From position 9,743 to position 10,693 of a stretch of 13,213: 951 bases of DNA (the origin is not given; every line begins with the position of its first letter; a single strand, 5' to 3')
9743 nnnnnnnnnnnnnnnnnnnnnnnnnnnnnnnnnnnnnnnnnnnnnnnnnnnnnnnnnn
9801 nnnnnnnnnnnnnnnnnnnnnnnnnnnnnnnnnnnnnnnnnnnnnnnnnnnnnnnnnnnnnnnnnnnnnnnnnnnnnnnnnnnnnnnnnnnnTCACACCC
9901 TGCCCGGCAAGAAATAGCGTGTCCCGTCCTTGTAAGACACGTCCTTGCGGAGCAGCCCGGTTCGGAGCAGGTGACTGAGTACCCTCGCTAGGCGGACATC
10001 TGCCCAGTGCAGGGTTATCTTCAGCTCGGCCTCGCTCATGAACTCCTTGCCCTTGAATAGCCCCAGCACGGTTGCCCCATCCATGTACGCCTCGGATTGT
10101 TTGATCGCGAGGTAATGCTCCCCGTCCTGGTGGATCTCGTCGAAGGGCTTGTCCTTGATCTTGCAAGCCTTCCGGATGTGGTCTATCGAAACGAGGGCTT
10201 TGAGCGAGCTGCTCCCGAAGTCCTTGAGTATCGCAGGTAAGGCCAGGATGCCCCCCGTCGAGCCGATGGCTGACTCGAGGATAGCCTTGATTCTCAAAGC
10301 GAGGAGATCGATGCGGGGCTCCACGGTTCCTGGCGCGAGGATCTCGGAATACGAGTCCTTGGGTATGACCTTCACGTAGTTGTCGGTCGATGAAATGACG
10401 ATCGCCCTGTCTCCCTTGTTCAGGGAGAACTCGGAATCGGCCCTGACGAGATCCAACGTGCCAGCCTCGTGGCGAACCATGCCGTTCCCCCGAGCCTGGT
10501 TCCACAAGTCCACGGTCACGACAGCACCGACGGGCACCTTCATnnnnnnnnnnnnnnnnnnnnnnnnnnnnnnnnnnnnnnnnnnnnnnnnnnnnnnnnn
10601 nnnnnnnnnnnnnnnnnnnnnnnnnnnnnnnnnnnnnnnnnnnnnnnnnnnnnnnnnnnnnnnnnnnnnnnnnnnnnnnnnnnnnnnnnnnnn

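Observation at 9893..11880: Non-canonical flotillin operon: floT followed by a TM-less NfeD OB-fold fused to winged-helix DNA-binding domains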

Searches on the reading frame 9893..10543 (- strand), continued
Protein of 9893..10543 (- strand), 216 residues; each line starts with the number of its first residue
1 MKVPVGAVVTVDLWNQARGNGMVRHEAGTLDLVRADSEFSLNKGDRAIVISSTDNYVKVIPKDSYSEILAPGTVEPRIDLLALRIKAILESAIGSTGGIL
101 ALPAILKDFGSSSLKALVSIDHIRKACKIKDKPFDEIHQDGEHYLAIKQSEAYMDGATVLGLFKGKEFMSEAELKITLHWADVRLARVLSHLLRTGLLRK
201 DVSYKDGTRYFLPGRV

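Call 49: find_encoding_contigs(protein=P0018, flank=6000, max_places=2)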
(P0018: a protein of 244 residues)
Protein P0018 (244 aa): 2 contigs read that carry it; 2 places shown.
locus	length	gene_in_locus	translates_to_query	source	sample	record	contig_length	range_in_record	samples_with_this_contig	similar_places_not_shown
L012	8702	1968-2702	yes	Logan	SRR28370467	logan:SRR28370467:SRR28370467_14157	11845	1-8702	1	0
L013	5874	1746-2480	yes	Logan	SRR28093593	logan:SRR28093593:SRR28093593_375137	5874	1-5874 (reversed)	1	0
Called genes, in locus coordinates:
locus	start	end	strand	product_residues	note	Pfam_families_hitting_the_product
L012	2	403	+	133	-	?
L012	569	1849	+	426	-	PF01145:Band_7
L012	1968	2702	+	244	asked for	-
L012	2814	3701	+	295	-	PF01864:CarS-like, PF01148:CTP_transf_1, PF01864:CarS-like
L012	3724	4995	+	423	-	PF01208:URO-D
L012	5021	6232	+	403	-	PF01208:URO-D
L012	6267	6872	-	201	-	PF02627:CMD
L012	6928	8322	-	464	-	-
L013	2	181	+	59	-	?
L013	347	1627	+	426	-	PF01145:Band_7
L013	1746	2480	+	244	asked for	-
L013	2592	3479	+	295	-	PF01864:CarS-like, PF01148:CTP_transf_1, PF01864:CarS-like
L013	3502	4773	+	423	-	PF01208:URO-D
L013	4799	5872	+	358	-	?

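Call 50: find_encoding_contigs(protein=P0013, flank=6000, max_places=2)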
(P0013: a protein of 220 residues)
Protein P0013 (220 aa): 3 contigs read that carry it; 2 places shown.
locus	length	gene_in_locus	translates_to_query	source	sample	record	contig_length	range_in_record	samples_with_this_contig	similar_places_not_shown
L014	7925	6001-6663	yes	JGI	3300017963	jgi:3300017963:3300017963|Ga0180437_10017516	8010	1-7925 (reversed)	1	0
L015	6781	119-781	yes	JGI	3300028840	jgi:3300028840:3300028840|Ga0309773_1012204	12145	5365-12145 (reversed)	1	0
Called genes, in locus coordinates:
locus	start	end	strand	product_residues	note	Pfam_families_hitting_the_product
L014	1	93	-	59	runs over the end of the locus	?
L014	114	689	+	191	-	PF13302:Acetyltransf_3 (weak), PF13420:Acetyltransf_4, PF00583:Acetyltransf_1, PF13673:Acetyltransf_10 (weak), PF13508:Acetyltransf_7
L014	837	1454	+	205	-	PF00025:Arf, PF00071:Ras, PF01926:MMR_HSR1 (weak), PF04670:Gtr1_RagA (weak), PF08477:Roc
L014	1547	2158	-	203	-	PF00025:Arf, PF00071:Ras, PF01926:MMR_HSR1 (weak), PF04670:Gtr1_RagA (weak), PF08477:Roc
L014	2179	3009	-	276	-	PF00753:Lactamase_B, PF19583:ODP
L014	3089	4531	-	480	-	-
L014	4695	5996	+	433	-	PF01145:Band_7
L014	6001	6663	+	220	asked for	PF04157:EAP30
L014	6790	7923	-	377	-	?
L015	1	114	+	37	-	?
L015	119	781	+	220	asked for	PF04157:EAP30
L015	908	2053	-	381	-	PF00022:Actin, PF06723:MreB_Mbl (faint)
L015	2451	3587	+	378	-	PF00004:AAA, PF07724:AAA_2 (faint), PF17862:AAA_lid_3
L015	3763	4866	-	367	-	PF12838:Fer4_7 (weak), PF13237:Fer4_10 (faint), PF14697:Fer4_21 (weak), PF04422:FrhB_FdhB_N, PF04432:FrhB_FdhB_C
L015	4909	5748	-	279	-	PF00970:FAD_binding_6 (weak), PF00175:NAD_binding_1, PF10418:DHODB_Fe-S_bind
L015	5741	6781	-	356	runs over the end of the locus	PF12838:Fer4_7 (faint), PF12797:Fer4_2 (faint), PF13237:Fer4_10 (faint), PF25160:LdpA_Fe-S-bd (faint), PF17179:Fer4_22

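Call 58: search_protein_families(library=pfam, alignment_id=A4, max_evalue=0.01)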
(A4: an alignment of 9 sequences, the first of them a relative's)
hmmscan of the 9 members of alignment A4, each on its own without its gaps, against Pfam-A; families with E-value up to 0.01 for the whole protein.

A. member 1, P0040 (240 aa): 1 family
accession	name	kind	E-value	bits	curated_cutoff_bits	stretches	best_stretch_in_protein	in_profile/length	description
PF04157.22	EAP30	-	1.2e-23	84.4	26.8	1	1-221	1-218/219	EAP30/Vps36 family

B. families by the number of members that match (of 9 scanned): 11 families
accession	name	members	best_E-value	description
PF04157.22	EAP30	9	5.8e-26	EAP30/Vps36 family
PF01978.25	TrmB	2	0.00061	Sugar-specific transcriptional regulator TrmB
PF13730.12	HTH_36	1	1.4e-05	Helix-turn-helix domain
PF13545.12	HTH_Crp_2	1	4.5e-05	Crp-like helix-turn-helix domain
PF11994.14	DUF3489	1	5.2e-05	Protein of unknown function (DUF3489)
PF13412.12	HTH_24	1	0.00026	Winged helix-turn-helix DNA-binding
PF09339.16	HTH_IclR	1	0.00096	IclR helix-turn-helix domain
PF01047.28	MarR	1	0.001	MarR family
PF02002.24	TFIIE_alpha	1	0.0013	TFIIE alpha subunit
PF02319.26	E2F_TDP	1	0.003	E2F/DP family winged-helix DNA-binding domain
PF04136.21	COG3_N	1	0.0067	Conserved oligomeric Golgi complex subunit 3, N-terminal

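Call 59: search_protein_families(library=pfam, alignment_id=A3, max_evalue=0.01)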
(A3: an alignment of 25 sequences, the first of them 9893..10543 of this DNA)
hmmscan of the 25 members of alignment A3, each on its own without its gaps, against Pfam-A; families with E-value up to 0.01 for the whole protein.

A. member 1, window:9893-10543:- (216 aa): 1 family
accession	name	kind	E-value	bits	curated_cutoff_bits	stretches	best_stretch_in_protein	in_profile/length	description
PF04157.22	EAP30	-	1.9e-05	25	26.8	1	81-198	92-215/219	EAP30/Vps36 family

B. families by the number of members that match (of 25 scanned): 2 families
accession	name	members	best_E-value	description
PF04157.22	EAP30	23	1.9e-10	EAP30/Vps36 family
PF20317.4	HTH_60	1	0.0075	Helix-turn-helix domain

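Call 61: search_solved_structures(query=A3, max_evalue=10)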
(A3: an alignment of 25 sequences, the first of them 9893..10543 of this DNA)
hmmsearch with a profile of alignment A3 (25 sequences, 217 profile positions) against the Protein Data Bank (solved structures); distinct sequences matched with E-value up to 10: 6.
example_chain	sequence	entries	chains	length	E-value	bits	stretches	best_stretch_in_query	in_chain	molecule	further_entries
3cuq_A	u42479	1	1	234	5.1e-10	42.8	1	84-203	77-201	Vacuolar-sorting protein SNF8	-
2zme_A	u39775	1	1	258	5.7e-10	42.6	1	85-203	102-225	Vacuolar-sorting protein SNF8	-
1u5t_A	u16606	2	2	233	9.6e-09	38.6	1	82-201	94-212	appears to be functionally related to SNF7; Snf8p | VPS22, YPL002C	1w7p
3cuq_B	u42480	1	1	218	0.016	18.2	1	81-198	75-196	Vacuolar protein-sorting-associated protein 36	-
2zme_B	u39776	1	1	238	0.019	18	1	81-198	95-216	Vacuolar protein-sorting-associated protein 36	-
3ajc_A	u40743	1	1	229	0.84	12.6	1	69-122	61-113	Flagellar motor switch protein fliG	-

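Call 75: search_protein_families(library=pfam, proteins=[L015:2451-3587:+, L015:908-2053:-, L001:6684-8396:-, L004:7960-8457:+, L007:7833-8438:+, L001:10817-11755:+], max_evalue=0.01)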
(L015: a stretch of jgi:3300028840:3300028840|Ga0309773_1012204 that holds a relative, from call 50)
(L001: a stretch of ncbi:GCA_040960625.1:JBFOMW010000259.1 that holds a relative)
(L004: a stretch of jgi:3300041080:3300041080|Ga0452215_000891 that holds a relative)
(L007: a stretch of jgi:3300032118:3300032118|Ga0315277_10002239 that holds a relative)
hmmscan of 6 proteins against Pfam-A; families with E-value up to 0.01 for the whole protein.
L015:2451-3587:+ (378 aa): 15 families
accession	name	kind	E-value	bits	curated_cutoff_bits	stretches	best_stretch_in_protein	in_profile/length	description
PF00004.35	AAA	-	2.8e-41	141.5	21.2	1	162-293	2-130/131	ATPase family associated with various cellular activities (AAA)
PF17862.7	AAA_lid_3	-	4.9e-14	52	27.2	1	316-358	2-44/45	AAA+ lid domain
PF07724.20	AAA_2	-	1.7e-05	25.3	27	1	160-253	5-100/166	AAA domain (Cdc48 subfamily)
PF13191.12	AAA_16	-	5.3e-05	24.2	32.6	1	149-185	15-51/167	AAA ATPase domain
PF07728.20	AAA_5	-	0.00017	22.1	22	1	162-280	3-135/139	AAA domain (dynein-related subfamily)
PF23902.1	AAA_lid_PRS2_C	-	0.00031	21.3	34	1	298-365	2-71/73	PRS2 AAA+ lid C-terminal domain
PF20720.3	nSTAND3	-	0.00037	20.7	27.2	0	162-185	21-44/155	Novel STAND NTPase 3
PF05496.18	RuvB_N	-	0.00038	20.7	27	1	161-232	36-99/159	Holliday junction DNA helicase RuvB P-loop domain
PF13401.12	AAA_22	-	0.00076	20.2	27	0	162-187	9-37/130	AAA domain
PF13173.12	AAA_14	-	0.0014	19.1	27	0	162-229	6-74/129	AAA domain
PF16450.11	Prot_ATP_ID_OB_C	-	0.0024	18.1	23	1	51-102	1-55/56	Proteasomal ATPase OB C-terminal domain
PF06745.19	ATPase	-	0.0024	17.7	26.6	0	154-177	15-38/231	KaiC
PF13521.12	AAA_28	-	0.0044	17.7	27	0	163-209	4-50/164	AAA domain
PF06068.19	TIP49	-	0.0057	16.3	23.8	0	161-196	53-90/347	TIP49 P-loop domain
PF03266.21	NTPase_1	-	0.0085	16.4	23.9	0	162-216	3-56/168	NTPase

L015:908-2053:- (381 aa): 2 families
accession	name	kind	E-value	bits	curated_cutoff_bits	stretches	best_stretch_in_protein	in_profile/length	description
PF00022.25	Actin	-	1.4e-131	439.3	27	1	10-379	4-407/410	Actin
PF06723.19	MreB_Mbl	-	3.7e-06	26.4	27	1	62-325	43-298/327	MreB/Mbl protein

L001:6684-8396:- (570 aa): 0 families

L004:7960-8457:+ (165 aa): 6 families
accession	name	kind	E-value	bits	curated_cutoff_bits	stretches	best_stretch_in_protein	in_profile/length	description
PF13248.11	Zn_ribbon_3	-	5.6e-07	29.2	27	1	141-163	4-26/26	zinc-ribbon domain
PF13240.11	Zn_Ribbon_1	-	1.4e-06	28.3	25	1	141-161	1-21/23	zinc-ribbon domain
PF17032.10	Zn_ribbon_15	-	1.6e-05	26.1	28.9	1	98-160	25-73/73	zinc-ribbon family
PF12773.13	DZR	-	8.5e-05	23.1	27.3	1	142-160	27-45/45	Double zinc ribbon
PF01284.28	MARVEL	-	0.00023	21.7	32.8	1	17-94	33-101/135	Membrane-associating domain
PF24463.1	DUF7577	-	0.0063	16.5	28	1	140-160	3-23/27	Domain of unknown function (DUF7577)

L007:7833-8438:+ (201 aa): 1 family
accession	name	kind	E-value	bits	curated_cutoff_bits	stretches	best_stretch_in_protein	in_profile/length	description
PF05129.18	Zn_ribbon_Elf1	-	1.7e-14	54.1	29.8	1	2-77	1-77/79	Transcription elongation factor Elf1 like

L001:10817-11755:+ (312 aa): 0 families

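Call 81: find_related_loci(query=A1, collection=metagenome_contigs, flank=5000)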
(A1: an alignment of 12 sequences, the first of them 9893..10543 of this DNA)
Query A1 (216 aa) in metagenome_contigs; peptide patterns used: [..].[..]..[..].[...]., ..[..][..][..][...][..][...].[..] (x = any residue, [..] = any of these).
177 stretches matched a pattern; 3 encode a relative of the query (tblastn E <= 1e-3); 3 distinct loci.
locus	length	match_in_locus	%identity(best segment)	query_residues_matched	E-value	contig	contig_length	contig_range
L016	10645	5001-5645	54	1-214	5e-73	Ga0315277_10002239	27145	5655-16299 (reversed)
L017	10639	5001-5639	40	1-212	8e-50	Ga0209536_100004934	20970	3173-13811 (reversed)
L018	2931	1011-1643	34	1-210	4e-38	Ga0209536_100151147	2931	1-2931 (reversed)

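Call 86: search_solved_structures(query=A3, max_evalue=0.001, show_alignments=3)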
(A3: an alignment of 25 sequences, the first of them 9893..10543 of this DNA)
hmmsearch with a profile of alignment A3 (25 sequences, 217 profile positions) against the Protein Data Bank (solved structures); distinct sequences matched with E-value up to 0.001: 3.
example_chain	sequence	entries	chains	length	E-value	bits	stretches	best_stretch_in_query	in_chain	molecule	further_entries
3cuq_A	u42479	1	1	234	5.1e-10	42.8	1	84-203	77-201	Vacuolar-sorting protein SNF8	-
2zme_A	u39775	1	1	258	5.7e-10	42.6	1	85-203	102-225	Vacuolar-sorting protein SNF8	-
1u5t_A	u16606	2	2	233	9.6e-09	38.6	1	82-201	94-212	appears to be functionally related to SNF7; Snf8p | VPS22, YPL002C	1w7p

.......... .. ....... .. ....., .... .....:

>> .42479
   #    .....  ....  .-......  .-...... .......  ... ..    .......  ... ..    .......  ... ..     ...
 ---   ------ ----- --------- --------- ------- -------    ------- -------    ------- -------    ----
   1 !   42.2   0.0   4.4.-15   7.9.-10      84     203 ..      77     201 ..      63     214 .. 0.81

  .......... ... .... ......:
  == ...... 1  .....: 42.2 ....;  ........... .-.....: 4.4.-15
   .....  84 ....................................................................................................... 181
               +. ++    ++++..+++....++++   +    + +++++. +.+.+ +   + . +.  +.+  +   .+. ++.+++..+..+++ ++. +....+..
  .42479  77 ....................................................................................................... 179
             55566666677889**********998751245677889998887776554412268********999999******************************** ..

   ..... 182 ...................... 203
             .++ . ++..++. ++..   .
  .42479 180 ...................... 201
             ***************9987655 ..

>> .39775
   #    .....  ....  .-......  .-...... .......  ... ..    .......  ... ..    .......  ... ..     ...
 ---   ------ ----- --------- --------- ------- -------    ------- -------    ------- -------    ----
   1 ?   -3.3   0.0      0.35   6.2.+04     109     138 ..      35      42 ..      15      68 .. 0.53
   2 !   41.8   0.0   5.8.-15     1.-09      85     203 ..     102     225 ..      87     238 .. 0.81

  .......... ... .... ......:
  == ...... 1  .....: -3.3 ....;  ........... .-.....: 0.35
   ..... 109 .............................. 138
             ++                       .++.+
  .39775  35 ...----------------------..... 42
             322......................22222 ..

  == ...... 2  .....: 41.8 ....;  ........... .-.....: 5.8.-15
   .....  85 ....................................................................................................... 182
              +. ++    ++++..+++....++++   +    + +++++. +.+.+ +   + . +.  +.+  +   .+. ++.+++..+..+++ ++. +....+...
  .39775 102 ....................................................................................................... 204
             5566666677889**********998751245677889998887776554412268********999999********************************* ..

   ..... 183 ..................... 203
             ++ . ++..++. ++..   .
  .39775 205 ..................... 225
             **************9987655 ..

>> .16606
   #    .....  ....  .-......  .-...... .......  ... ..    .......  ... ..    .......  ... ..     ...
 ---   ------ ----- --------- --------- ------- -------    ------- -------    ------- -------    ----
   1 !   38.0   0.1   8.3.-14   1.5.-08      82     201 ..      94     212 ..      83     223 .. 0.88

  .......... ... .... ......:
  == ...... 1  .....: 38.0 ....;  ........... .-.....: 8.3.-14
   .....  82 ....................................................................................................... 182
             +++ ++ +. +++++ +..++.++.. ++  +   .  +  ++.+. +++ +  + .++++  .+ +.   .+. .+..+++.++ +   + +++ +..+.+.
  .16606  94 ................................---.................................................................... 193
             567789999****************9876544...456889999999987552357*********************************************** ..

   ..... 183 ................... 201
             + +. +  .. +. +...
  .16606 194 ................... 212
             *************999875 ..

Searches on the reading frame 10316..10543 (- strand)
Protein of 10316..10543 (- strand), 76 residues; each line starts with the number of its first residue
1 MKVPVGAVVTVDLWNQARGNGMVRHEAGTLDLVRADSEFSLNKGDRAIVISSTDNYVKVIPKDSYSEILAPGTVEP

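Call 24: search_solved_structures(query=A2, max_evalue=10, show_alignments=3)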
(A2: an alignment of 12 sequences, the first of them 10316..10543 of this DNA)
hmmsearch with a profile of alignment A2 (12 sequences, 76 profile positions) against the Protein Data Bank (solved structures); distinct sequences matched with E-value up to 10: 1.
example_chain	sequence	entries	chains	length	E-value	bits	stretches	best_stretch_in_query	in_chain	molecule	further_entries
1th7_A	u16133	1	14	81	0.35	14.3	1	7-39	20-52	Small nuclear riboprotein protein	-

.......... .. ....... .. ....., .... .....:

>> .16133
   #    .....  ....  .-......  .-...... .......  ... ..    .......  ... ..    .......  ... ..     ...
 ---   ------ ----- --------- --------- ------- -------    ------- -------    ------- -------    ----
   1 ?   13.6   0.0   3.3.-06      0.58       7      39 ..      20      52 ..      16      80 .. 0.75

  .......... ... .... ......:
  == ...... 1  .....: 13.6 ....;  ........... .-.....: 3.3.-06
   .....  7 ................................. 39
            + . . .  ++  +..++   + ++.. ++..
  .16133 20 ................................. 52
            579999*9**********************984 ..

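Call 25: search_protein_families(library=pfam, alignment_id=A2, max_evalue=10)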
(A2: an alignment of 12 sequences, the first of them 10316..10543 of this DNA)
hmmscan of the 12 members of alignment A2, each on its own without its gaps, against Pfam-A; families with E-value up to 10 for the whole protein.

A. member 1, window:10316-10543:- (76 aa): 1 family
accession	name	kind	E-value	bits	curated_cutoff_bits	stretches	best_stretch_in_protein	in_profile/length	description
PF03714.20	PUD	-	0.22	12.9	25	1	5-56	42-94/97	Bacterial pullanase-associated domain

B. families by the number of members that match (of 12 scanned): 8 families
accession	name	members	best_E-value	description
PF01176.25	eIF-1a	2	0.11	Translation initiation factor 1A / IF-1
PF17209.9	Hfq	1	0.016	Hfq protein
PF24640.1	DUF7635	1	0.024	Domain of unknown function (DUF7635)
PF10100.14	Staph_opine_DH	1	0.14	Staphylopine dehydrogenase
PF22056.1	ORF239-like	1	0.16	ORF239-like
PF03714.20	PUD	1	0.22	Bacterial pullanase-associated domain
PF00639.27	Rotamase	1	0.25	PPIC-type PPIASE domain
PF21621.3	MPI_cupin_dom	1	0.3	Mannose-6-phosphate isomerase, cupin domain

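Call 32: predict_structure(alignment_id=A2)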
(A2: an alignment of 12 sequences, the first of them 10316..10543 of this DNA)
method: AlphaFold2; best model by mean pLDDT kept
length: 76 residues; sequences in the alignment: 12
mean_pLDDT: 82.7   pTM: 0.69
mean pLDDT of the five models: 82.7, 82.5, 82.3, 81.4, 80.6
residues with pLDDT >= 90: 42; 70-90: 17; 50-70: 13; < 50: 4
segments of 3 or more residues with pLDDT < 50: 73-75
pLDDT, mean of each block of 10 residues (from residue 1): 87 91 80 91 92 91 65 51
secondary structure, 60 per line:
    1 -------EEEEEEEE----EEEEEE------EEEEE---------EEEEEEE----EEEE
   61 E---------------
elements in order: E8-15 E20-25 E32-36 E46-52 E57-61
